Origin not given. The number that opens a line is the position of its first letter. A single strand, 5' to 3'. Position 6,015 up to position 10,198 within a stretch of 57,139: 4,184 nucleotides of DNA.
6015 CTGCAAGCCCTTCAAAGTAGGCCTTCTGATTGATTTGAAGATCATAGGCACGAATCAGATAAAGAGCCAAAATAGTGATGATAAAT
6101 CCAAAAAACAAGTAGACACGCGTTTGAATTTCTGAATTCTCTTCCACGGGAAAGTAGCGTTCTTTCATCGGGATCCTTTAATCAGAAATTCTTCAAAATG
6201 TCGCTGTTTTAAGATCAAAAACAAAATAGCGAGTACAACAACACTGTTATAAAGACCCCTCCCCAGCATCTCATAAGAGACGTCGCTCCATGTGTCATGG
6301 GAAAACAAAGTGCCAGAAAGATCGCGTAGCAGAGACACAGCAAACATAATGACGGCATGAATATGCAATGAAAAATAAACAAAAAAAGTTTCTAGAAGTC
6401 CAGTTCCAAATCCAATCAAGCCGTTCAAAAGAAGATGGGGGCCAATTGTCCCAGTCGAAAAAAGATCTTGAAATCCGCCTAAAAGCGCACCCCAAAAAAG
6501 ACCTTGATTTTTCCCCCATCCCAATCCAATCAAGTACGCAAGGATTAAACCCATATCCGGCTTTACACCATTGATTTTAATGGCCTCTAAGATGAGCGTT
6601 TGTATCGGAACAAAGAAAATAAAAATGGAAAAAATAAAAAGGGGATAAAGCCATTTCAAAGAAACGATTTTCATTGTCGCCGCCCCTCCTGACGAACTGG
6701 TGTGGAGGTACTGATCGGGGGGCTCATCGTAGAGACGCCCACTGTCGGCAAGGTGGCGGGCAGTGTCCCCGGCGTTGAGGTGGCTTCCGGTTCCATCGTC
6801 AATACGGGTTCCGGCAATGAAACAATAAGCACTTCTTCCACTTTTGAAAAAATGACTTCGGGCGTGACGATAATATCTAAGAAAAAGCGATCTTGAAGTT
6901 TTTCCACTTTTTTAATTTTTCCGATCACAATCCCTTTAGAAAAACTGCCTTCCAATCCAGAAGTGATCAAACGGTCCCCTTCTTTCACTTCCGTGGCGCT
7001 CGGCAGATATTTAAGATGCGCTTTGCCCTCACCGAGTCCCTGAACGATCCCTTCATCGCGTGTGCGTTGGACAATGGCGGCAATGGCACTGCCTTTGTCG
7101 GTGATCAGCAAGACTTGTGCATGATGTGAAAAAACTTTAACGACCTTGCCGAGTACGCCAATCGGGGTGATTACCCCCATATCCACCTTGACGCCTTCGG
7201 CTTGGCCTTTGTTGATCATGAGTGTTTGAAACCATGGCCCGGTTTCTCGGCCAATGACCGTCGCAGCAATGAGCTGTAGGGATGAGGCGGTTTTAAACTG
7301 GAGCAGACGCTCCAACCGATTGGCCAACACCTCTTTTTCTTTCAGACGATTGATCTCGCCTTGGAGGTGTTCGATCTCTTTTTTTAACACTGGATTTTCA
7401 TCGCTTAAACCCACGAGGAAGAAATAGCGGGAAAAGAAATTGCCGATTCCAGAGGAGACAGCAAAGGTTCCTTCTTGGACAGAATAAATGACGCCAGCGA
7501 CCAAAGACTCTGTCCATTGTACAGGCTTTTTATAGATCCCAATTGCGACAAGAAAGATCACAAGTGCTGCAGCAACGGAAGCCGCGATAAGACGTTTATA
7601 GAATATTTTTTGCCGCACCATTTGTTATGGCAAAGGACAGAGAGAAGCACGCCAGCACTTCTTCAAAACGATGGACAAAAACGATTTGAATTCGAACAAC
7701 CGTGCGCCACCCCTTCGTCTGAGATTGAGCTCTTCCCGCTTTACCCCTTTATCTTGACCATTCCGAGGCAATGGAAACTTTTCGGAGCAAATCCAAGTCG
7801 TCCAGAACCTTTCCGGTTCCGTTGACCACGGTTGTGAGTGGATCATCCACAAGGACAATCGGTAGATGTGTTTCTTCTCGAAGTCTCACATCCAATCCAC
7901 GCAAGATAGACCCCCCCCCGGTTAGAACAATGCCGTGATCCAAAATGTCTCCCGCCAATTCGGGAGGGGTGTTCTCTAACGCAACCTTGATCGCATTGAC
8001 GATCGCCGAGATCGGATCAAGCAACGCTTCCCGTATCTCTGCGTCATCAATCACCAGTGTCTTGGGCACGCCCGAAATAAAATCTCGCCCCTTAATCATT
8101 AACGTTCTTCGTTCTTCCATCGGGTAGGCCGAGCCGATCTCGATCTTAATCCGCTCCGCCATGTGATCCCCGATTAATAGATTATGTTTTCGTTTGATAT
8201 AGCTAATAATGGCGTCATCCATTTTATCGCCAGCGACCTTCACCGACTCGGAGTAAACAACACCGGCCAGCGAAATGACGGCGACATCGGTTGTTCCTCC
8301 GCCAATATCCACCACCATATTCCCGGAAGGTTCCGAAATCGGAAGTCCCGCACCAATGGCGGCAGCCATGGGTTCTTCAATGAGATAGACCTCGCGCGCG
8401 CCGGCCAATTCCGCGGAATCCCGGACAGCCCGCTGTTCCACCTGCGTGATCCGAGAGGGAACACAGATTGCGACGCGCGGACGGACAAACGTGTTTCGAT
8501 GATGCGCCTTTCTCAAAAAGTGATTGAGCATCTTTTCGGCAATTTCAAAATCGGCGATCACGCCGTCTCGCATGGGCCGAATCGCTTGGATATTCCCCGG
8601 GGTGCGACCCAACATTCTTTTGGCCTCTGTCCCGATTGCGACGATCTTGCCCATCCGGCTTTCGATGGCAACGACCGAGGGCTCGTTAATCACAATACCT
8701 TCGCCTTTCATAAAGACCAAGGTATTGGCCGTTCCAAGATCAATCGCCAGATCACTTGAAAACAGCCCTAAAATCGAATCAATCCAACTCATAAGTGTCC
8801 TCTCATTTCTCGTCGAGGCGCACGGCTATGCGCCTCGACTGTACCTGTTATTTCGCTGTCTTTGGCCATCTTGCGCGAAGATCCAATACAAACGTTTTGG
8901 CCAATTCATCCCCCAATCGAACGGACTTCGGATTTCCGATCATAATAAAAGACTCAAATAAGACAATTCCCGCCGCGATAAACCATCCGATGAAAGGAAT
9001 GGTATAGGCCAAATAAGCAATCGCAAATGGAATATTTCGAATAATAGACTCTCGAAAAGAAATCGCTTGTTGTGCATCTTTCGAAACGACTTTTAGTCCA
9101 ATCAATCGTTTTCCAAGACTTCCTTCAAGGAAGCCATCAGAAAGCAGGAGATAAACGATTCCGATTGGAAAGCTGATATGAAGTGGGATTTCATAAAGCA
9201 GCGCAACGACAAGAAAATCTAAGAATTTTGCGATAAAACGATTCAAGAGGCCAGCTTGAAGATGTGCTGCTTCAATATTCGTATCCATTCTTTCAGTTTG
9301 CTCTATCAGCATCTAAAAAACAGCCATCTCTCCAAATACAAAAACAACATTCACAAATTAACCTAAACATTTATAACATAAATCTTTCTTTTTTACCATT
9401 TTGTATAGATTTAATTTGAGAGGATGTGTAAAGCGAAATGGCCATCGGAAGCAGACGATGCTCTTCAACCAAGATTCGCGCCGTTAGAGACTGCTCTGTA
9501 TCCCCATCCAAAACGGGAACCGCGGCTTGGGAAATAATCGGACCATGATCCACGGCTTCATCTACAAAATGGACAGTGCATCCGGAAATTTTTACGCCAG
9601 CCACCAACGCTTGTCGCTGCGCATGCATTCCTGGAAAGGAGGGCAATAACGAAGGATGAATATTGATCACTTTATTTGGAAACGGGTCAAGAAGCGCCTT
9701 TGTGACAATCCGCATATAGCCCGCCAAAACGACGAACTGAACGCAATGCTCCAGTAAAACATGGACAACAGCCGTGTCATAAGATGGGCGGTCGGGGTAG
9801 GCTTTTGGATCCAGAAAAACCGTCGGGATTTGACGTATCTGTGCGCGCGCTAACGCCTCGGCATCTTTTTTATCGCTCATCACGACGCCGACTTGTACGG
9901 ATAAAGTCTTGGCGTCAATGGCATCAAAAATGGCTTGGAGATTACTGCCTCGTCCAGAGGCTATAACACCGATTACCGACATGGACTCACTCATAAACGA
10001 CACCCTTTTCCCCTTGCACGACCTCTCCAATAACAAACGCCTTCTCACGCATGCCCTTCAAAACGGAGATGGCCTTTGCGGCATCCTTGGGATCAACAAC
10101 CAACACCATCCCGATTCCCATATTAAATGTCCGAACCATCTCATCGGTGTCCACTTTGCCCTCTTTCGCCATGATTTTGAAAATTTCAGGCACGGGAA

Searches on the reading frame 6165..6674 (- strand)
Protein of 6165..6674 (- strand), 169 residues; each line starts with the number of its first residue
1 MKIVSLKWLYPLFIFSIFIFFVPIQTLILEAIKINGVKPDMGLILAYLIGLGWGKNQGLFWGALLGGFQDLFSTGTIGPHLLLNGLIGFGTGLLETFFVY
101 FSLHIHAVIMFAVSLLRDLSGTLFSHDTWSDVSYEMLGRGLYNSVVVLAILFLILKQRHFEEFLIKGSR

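Call 26: search_protein_families(library=pfam, proteins=[window:6165-6674:-], max_evalue=0.0001)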
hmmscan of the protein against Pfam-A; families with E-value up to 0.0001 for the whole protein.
window:6165-6674:- (169 aa): 1 family
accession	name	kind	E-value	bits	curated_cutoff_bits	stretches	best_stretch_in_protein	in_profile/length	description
PF04093.17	MreD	-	2.8e-05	24.7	24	1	9-148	4-145/158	rod shape-determining protein MreD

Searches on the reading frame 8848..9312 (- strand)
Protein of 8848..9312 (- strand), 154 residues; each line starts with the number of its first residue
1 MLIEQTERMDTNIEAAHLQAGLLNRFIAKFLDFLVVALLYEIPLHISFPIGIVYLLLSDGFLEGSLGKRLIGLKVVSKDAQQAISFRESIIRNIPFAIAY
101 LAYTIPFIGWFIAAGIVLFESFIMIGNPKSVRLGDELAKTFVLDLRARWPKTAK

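Call 26: search_protein_families(library=pfam, proteins=[window:8848-9312:-], max_evalue=0.0001)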
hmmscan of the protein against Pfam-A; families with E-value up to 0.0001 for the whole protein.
window:8848-9312:- (154 aa): 1 family
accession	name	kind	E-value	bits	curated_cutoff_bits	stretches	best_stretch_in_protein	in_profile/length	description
PF06271.18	RDD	-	1.1e-10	42.4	24.1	1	46-138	53-136/137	RDD family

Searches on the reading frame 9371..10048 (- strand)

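Call 26: search_protein_families(library=pfam, proteins=[window:9371-10048:-], max_evalue=0.0001)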
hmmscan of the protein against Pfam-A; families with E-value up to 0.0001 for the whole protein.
window:9371-10048:- (225 aa): 1 family
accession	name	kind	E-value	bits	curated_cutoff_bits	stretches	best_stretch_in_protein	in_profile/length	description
PF00551.24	Formyl_trans_N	-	3.1e-54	183.9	26.1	1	28-204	5-181/181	Formyl transferase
